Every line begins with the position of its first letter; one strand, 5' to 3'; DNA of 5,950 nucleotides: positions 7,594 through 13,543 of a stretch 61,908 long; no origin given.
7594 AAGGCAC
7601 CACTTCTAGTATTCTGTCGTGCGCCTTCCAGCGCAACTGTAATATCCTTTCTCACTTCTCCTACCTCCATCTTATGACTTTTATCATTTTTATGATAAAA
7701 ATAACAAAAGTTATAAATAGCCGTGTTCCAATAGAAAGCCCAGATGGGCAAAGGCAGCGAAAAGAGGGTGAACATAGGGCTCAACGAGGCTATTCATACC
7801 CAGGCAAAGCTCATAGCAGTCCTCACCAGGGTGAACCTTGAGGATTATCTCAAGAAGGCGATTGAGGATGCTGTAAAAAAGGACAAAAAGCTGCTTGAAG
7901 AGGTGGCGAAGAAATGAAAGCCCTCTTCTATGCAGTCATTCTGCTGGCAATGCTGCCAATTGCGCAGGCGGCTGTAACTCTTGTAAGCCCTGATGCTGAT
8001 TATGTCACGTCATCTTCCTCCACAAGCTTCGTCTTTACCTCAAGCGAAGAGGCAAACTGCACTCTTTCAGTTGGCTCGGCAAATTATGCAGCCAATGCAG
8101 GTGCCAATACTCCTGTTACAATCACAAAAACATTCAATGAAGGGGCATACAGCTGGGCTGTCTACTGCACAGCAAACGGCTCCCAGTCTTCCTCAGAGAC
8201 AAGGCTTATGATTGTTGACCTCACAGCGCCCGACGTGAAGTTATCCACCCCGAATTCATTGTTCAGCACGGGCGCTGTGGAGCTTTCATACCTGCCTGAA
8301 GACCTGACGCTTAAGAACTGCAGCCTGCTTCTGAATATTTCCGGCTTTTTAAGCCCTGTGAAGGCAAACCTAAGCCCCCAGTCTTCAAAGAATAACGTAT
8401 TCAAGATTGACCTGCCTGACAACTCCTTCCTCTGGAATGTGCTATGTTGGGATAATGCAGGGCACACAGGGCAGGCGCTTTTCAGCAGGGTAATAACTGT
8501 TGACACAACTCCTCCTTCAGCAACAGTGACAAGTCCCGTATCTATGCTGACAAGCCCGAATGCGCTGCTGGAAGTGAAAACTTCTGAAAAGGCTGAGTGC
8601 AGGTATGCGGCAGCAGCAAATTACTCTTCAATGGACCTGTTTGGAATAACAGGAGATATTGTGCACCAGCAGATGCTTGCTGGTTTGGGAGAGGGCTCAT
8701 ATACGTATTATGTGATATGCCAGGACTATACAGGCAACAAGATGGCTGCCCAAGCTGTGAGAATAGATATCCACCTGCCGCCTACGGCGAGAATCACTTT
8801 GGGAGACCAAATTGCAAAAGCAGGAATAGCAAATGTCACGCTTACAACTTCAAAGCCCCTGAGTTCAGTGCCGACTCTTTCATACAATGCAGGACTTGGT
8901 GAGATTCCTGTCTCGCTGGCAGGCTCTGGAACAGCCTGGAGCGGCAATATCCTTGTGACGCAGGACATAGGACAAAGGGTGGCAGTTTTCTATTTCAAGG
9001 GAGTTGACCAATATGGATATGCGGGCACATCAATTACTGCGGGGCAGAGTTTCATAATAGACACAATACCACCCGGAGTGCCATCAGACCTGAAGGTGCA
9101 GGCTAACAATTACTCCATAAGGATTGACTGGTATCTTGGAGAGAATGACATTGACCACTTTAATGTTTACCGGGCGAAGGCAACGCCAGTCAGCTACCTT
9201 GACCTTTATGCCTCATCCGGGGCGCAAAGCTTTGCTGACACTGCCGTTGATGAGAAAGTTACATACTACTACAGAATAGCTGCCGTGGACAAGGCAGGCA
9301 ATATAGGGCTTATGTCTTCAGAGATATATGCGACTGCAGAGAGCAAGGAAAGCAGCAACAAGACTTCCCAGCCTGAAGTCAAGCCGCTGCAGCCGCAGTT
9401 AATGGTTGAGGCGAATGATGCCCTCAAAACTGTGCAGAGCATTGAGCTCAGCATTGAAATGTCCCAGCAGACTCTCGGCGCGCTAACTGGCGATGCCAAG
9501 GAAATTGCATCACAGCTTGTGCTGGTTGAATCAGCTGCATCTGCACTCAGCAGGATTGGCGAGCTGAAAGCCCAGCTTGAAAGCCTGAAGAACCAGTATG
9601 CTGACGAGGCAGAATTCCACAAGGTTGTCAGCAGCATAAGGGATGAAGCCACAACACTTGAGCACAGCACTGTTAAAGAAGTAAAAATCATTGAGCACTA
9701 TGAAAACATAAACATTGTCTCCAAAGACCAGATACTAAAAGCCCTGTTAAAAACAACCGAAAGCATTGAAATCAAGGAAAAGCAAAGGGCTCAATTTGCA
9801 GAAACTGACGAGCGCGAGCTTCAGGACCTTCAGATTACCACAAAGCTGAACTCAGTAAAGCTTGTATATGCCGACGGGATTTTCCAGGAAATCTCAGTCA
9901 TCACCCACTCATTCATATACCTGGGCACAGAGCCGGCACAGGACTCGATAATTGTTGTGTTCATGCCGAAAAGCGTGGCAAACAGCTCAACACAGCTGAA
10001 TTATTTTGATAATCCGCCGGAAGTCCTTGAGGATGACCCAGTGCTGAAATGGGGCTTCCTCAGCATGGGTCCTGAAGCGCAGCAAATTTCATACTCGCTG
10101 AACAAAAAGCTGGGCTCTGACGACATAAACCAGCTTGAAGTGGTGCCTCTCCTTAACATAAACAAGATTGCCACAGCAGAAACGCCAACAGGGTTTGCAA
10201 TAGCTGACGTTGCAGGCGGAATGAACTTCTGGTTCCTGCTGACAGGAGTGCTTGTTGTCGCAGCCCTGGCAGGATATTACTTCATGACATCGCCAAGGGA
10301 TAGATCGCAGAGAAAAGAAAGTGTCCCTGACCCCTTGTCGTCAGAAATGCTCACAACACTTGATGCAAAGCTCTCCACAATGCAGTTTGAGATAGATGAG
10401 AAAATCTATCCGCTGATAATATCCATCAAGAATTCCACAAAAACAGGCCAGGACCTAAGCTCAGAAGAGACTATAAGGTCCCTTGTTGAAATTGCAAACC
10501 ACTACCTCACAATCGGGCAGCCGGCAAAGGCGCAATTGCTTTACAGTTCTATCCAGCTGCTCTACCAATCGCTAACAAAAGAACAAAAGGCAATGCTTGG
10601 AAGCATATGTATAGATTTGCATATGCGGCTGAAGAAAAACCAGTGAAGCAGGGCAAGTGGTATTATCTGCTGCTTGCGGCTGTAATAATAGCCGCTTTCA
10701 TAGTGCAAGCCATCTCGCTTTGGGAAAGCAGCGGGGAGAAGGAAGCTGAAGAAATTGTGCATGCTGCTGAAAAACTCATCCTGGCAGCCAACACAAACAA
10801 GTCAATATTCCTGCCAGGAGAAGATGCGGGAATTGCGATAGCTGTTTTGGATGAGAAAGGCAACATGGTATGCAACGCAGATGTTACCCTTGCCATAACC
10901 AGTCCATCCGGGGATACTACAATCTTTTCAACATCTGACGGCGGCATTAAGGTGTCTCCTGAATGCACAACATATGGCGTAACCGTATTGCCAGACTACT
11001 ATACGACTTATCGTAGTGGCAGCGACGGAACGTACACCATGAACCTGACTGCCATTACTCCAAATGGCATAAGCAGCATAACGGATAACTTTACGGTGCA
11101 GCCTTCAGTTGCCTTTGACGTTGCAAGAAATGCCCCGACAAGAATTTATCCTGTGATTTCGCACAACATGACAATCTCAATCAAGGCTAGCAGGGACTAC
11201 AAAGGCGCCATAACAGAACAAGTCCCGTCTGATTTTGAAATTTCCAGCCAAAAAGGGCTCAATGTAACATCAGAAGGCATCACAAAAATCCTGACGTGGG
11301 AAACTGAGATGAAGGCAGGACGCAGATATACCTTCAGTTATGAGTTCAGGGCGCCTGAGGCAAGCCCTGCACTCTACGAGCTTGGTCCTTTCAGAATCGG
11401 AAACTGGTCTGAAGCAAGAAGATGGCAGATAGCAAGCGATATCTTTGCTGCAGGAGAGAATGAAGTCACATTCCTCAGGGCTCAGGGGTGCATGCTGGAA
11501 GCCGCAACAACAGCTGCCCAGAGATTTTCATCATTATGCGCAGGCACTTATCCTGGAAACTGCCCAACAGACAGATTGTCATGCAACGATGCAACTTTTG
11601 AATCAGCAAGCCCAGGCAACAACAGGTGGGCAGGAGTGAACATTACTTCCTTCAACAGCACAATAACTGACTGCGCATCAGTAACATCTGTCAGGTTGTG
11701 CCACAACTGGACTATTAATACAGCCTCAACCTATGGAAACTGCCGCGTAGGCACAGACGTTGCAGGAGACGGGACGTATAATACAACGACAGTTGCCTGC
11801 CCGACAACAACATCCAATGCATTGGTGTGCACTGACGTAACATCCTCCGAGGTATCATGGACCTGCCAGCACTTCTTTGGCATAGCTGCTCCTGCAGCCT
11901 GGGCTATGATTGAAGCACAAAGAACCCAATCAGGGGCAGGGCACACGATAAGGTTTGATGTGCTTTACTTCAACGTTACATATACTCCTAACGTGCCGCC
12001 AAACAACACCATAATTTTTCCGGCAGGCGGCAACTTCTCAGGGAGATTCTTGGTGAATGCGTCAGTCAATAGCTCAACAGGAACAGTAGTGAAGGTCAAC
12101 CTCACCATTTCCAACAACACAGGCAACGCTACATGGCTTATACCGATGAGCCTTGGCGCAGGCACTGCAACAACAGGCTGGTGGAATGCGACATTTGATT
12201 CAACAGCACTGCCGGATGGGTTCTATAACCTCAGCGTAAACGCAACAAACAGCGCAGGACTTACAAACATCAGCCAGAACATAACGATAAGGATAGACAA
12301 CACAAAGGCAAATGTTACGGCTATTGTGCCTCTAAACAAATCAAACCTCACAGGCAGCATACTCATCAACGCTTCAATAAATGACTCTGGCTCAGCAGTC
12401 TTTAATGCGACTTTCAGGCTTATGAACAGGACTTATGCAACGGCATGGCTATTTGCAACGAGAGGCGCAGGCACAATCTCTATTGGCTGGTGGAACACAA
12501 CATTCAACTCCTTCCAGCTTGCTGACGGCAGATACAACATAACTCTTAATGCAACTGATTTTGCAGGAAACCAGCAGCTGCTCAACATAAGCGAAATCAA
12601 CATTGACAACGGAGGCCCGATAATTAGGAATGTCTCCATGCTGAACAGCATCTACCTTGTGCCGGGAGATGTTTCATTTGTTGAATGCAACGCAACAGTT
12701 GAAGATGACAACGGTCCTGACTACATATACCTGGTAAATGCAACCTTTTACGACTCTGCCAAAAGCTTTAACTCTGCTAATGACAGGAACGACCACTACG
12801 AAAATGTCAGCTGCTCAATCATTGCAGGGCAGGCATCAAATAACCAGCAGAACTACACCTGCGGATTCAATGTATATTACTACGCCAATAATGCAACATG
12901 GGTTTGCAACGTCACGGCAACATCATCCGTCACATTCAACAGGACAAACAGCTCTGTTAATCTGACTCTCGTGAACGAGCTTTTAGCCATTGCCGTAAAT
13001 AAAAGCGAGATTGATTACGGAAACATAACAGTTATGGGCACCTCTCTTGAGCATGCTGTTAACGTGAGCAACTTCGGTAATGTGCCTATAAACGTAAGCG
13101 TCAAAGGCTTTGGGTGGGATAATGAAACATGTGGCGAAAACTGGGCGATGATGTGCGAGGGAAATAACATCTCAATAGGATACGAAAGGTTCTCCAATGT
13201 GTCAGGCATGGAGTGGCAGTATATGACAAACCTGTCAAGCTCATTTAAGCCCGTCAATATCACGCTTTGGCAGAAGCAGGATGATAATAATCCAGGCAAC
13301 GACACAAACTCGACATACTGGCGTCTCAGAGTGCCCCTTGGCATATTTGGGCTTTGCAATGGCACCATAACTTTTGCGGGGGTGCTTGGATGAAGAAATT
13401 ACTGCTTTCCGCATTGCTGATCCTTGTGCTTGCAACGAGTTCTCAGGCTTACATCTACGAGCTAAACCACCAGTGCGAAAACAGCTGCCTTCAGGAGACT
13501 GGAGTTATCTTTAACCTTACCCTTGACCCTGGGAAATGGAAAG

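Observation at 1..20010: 20-kb island of modular, operon-packed surface glycoproteins bracketed by family-A paralogs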

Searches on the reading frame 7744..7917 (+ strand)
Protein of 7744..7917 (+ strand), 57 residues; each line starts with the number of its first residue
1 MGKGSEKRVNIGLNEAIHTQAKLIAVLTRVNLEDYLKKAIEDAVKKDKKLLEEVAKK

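Call 4: search_protein_families(library=pfam, max_evalue=0.01, proteins=[window:7744-7917:+])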
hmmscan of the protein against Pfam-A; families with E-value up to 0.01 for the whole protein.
window:7744-7917:+ (57 aa): 1 family
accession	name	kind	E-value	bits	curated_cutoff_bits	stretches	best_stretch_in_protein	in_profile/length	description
PF09274.16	ParG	-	0.0089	16.6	21.4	1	3-45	31-73/76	ParG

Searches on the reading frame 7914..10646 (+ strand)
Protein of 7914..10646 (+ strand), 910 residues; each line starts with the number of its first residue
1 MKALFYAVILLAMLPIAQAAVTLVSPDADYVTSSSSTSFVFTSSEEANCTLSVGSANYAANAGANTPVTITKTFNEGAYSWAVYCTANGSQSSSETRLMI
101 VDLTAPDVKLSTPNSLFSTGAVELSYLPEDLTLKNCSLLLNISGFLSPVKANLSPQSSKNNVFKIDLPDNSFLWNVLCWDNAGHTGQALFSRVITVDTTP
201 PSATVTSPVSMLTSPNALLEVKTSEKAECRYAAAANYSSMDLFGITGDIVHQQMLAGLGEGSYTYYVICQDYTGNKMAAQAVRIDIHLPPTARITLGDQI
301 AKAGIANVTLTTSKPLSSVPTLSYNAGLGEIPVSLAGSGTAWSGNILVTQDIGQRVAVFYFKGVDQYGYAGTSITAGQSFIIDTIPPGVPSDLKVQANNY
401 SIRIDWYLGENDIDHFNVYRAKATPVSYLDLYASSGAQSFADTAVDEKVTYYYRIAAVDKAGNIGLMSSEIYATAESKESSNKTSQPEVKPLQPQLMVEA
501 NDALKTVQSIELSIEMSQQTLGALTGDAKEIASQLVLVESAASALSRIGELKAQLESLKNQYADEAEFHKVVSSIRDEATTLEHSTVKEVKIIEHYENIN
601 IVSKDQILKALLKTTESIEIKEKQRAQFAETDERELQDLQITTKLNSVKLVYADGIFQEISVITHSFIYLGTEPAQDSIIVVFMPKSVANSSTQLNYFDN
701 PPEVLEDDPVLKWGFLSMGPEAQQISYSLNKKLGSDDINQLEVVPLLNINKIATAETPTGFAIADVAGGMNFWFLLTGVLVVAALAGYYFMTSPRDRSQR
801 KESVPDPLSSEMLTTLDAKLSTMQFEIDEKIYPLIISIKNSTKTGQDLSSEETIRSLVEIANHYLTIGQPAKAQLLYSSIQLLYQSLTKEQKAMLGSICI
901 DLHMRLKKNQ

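Call 5: search_protein_families(library=pfam, max_evalue=0.01, proteins=[window:7914-10646:+])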
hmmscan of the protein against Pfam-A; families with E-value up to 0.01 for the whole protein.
window:7914-10646:+ (910 aa): 1 family
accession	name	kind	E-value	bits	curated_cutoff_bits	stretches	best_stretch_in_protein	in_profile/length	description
PF19077.6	Big_13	-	1.7e-05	25.7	27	0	27-98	19-96/102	Bacterial Ig-like domain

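Call 7: search_protein_families(library=ncbifam, max_evalue=0.01, proteins=[window:7914-10646:+])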
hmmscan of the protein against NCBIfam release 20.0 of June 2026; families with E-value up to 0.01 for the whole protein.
window:7914-10646:+ (910 aa): 1 family
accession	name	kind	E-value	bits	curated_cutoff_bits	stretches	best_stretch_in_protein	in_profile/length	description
NF041611.1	exoglucan_CbhB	equivalog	2e-05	22.8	1950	1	372-481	786-892/997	exoglucanase CbhB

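Call 63: search_solved_structures(query=window:7914-10646:+, max_evalue=1)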
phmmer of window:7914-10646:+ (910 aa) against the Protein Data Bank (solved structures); distinct sequences matched with E-value up to 1: 1.
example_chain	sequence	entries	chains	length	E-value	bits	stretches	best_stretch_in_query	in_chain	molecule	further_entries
3lpw_A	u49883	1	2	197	0.73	11.6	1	386-483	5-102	A77-A78 domain from Titin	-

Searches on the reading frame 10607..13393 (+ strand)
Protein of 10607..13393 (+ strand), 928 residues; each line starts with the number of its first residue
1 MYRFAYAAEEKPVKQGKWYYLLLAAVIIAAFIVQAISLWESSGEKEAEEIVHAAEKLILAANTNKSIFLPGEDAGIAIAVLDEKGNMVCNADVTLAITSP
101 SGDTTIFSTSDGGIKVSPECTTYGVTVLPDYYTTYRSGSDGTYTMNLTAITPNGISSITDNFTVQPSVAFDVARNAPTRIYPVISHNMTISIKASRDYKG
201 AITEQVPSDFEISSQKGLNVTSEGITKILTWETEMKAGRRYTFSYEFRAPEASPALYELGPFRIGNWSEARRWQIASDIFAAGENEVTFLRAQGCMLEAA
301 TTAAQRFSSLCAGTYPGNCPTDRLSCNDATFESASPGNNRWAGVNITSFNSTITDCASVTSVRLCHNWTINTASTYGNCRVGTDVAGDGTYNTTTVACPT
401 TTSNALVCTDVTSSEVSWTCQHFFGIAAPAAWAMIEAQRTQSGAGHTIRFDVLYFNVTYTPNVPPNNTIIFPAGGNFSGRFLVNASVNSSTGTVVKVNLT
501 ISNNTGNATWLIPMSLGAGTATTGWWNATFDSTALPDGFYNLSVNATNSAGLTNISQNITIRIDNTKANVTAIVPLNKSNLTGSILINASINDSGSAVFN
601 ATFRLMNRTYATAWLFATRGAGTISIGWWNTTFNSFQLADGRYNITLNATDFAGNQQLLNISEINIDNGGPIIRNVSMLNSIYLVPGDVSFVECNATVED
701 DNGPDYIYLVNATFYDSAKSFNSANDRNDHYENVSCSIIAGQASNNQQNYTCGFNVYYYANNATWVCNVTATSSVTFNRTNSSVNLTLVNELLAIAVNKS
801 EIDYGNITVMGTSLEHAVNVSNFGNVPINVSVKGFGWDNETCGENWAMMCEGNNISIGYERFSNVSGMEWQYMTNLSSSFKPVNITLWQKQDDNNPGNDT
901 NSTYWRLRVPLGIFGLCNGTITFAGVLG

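Call 5: search_protein_families(library=pfam, max_evalue=0.01, proteins=[window:10607-13393:+])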
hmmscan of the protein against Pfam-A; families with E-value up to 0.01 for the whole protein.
window:10607-13393:+ (928 aa): 5 families
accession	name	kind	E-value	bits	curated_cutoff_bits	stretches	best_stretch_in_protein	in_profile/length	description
PF19077.6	Big_13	-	6.3e-09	36.7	27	2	490-565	36-102/102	Bacterial Ig-like domain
PF13750.12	Big_3_3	-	3.2e-07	30.6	27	1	629-674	3-49/157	Bacterial Ig-like domain (group 3)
PF17957.7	Big_7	-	0.00013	22.9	24.1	1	467-544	3-70/70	Bacterial Ig domain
PF13860.13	FlgD_ig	-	0.0003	21.1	27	0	491-549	19-78/79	FlgD Ig-like domain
PF18981.6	InlK_D3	-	0.0012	19.3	25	0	640-656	49-65/75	Internalin K domain (D3/D4)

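Call 7: search_protein_families(library=ncbifam, max_evalue=0.01, proteins=[window:10607-13393:+])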
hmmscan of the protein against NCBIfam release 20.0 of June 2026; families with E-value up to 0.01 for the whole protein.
window:10607-13393:+ (928 aa): 2 families
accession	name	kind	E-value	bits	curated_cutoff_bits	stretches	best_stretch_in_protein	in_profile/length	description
NF005176.1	PRK06655.1-1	equivalog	7.8e-06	25.9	230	0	489-551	92-154/197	flagellar hook assembly protein FlgD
NF033932.1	LapB_rpt_80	domain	0.0062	16.8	45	0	538-571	1-35/83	LapB repeat-containing protein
